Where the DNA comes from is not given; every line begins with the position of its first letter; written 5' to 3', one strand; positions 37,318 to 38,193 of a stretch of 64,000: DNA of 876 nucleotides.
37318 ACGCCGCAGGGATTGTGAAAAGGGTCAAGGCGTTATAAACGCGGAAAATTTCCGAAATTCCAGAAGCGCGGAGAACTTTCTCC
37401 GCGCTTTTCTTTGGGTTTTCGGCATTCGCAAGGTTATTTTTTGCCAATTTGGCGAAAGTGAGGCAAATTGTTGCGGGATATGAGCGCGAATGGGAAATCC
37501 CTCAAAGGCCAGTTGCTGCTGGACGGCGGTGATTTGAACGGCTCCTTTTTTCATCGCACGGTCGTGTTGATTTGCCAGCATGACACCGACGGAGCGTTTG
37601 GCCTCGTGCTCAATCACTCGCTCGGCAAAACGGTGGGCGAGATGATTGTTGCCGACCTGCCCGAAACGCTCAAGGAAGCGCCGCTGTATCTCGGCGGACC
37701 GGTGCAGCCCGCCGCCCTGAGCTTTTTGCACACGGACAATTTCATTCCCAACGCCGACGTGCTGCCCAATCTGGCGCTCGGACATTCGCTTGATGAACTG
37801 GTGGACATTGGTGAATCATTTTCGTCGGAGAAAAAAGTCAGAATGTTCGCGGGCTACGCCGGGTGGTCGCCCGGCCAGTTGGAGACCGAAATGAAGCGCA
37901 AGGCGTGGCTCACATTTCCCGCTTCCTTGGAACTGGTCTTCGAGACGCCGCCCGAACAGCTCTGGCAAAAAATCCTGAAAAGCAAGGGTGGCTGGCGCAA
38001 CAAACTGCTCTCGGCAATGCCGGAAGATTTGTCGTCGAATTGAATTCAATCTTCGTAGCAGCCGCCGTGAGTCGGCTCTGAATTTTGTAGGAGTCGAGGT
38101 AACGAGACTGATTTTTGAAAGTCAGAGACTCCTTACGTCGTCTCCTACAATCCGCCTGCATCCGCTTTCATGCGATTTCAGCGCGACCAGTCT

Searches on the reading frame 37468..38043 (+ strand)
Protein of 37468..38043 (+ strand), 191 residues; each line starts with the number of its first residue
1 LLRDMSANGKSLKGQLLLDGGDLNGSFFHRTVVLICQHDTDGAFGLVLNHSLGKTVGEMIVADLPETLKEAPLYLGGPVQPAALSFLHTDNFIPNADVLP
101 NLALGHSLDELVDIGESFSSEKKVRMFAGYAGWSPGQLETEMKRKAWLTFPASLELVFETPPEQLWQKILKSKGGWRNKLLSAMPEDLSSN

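Call 37: search_protein_families(library=pfam, proteins=[window:37468-38043:+], max_evalue=0.0001)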
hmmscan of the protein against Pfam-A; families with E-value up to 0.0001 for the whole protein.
window:37468-38043:+ (191 aa): 1 family
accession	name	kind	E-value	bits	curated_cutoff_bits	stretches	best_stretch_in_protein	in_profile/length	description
PF02622.21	DUF179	-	8.1e-43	146.6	27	1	23-174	3-157/157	AlgH-like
